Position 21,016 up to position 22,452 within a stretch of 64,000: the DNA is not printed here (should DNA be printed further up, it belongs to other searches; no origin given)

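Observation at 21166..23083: Convergent beta-protein / PD-(D/E)xK (sce7725/sce7726-like) pair abutting tRNA-Gly: candidate uncharacterised two-gene defence module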

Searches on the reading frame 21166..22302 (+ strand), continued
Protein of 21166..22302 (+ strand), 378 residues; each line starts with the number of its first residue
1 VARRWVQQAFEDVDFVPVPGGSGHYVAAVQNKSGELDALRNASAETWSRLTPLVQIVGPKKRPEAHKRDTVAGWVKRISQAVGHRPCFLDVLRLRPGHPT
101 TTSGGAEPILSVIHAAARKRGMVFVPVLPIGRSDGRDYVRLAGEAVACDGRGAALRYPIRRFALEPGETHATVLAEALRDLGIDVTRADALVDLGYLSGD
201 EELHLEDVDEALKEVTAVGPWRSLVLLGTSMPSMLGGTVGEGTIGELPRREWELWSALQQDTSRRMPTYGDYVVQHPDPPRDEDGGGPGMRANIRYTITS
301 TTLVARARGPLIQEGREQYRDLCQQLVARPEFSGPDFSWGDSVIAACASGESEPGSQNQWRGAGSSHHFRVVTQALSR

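Call 68: predict_structure(alignment_id=A4)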
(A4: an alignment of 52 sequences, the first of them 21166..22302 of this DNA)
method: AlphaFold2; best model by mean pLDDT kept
length: 378 residues; sequences in the alignment: 52
mean_pLDDT: 90.5   pTM: 0.90
mean pLDDT of the five models: 90.5, 90.0, 88.7, 88.4, 87.5
residues with pLDDT >= 90: 292; 70-90: 59; 50-70: 11; < 50: 16
segments of 3 or more residues with pLDDT < 50: 1-10, 283-288
pLDDT, mean of each block of 10 residues (from residue 1): 40 80 96 96 97 95 95 98 97 95 97 98 97 88 95 96 93 97 96 92 88 94 96 85 92 92 82 86 50 90 91 87 96 98 97 87 96 94
secondary structure, 60 per line:
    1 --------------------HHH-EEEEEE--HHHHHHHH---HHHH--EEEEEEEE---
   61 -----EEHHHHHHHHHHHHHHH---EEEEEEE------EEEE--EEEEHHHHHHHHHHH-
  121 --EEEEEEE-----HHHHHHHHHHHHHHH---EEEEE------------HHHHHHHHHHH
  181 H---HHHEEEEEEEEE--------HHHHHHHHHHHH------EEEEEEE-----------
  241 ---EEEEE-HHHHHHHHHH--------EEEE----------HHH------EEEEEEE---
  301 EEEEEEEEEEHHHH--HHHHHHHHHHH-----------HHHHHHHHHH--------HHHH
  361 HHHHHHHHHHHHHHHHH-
elements in order: E25-30 H33-40 H44-47 E50-57 H68-82 E86-92 E99-102 E105-108 H109-119 E123-129 H135-149 E153-157 H170-181 E188-196 H205-216 E223-229 E244-248 H250-259 E268-271 E291-297 E301-310 H311-314 H317-327 H339-348 H357-377

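Call 72: fold_search(model_id=the predicted structure, library=pdb)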
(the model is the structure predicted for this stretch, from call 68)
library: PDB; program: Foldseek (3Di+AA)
matches with E <= 10: 1690; with E <= 0.001: 35
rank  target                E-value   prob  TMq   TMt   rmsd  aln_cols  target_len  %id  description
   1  6dao_B                6.6e-05  0.99  0.29  0.33  15.4       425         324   10  NahE WT selenomethionine (released 2019-05-08)
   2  6dan_A                1.8e-04  0.98  0.30  0.34  13.6       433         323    9  PhdJ WT 2 Angstroms resolution (released 2019-04-10)
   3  2vff_A                2.3e-04  1.00  0.35  0.49   5.9       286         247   10  Crystal structure of the F96H mutant of Plasmodium falciparum triosephosphate isomerase (released 2008-12-09)
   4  2vfe_B                2.3e-04  1.00  0.34  0.47   6.6       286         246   11  Crystal structure of F96S mutant of Plasmodium falciparum triosephosphate isomerase with 3- phosphoglycerate bound at  (released 2008-12-09)
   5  4m6v_B                2.3e-04  1.00  0.34  0.24   7.9       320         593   13  Structure of the carboxyl transferase domain from Rhizobium etli pyruvate carboxylase with pyruvate and biocytin (released 2014-09-10)
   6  3o1n_A                2.6e-04  1.00  0.36  0.50   7.3       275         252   14  1.03 Angstrom Crystal Structure of Q236A Mutant Type I Dehydroquinate Dehydratase (aroD) from Salmonella typhimurium (released 2010-08-11)
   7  4m6v_D                3.3e-04  1.00  0.32  0.22  12.3       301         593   15  Structure of the carboxyl transferase domain from Rhizobium etli pyruvate carboxylase with pyruvate and biocytin (released 2014-09-10)
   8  6daq_B                3.3e-04  0.97  0.30  0.34  13.8       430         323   10  PhdJ bound to substrate intermediate (released 2019-04-10)
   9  2epn_A                3.9e-04  0.98  0.27  0.18   9.7       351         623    8  N-acetyl-B-D-glucosaminidase (GCNA) from Streptococcus gordonii (released 2008-03-11)
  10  8bpp_A                4.1e-04  0.99  0.31  0.32   9.5       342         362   12  crystal structure of N-ethylmaleimide reductase (nemA) from Escherichia coli (released 2024-02-28)
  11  6dan_D                4.6e-04  0.99  0.27  0.30   8.4       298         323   10  PhdJ WT 2 Angstroms resolution (released 2019-04-10)
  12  4uio                  4.9e-04  1.00  0.36  0.49   7.6       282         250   14  Structure of the Salmonella typhi Type I Dehydroquinase covalently inhibited by a 3-dehydroquinic acid derivative (released 2015-07-15)
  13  8qrz_A                4.9e-04  0.99  0.28  0.25  10.3       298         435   16  Microbacterium testaceum C-glucosyl deglycosidase (CGD), wild type (released 2025-04-23)
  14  9frt_A                4.9e-04  0.94  0.27  0.30  15.1       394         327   10  Crystal structure of trans-o-hydroxybenzylidenepyruvate hydratase-aldolase from Pseudomonas fluorescens N3 (released 2025-06-25)
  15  5ume_E                5.1e-04  1.00  0.36  0.44   6.8       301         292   13  Crystal Structure of 5,10-Methylenetetrahydrofolate Reductase MetF from Haemophilus influenzae (released 2017-02-22)
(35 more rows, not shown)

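Call 90: search_protein_families(library=phrogs, proteins=[window:21166-22302:+], max_evalue=0.001)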
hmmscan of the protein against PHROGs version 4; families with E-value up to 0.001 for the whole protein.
window:21166-22302:+ (378 aa): 1 family
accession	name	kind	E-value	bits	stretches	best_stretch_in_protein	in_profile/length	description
phrog_9159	-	unknown function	1e-41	144.5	1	24-374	5-348/356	-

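Call 97: search_protein_representatives(alignment_id=A4)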
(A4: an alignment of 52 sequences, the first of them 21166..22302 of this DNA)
Query: 52 sequences, 378 profile positions. Proteins with E-value up to 0.001 (for the whole library): 3520; up to 1e-10: 2787; up to 1e-30: 1131. The best 150 are listed.
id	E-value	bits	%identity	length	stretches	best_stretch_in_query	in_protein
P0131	9.8e-175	597.4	-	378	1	2-377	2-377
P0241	1.6e-151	521.1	-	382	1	3-377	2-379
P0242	9.0e-151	518.5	-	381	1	5-377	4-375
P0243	5.2e-143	493.0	-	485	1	4-376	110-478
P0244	4.5e-139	480.0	-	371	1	6-377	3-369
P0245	4.4e-138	476.8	-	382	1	4-376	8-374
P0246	9.6e-137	472.4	-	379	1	1-377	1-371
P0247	2.4e-135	467.8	-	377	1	5-377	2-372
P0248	1.7e-132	458.4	-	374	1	6-377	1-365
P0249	6.3e-131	453.2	-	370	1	6-377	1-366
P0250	1.1e-125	436.0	-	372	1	6-377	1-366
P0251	7.8e-125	433.2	-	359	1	6-376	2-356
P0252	9.3e-125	432.9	-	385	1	24-377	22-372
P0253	1.1e-124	432.7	-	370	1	6-377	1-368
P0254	9.5e-122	423.0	-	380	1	10-377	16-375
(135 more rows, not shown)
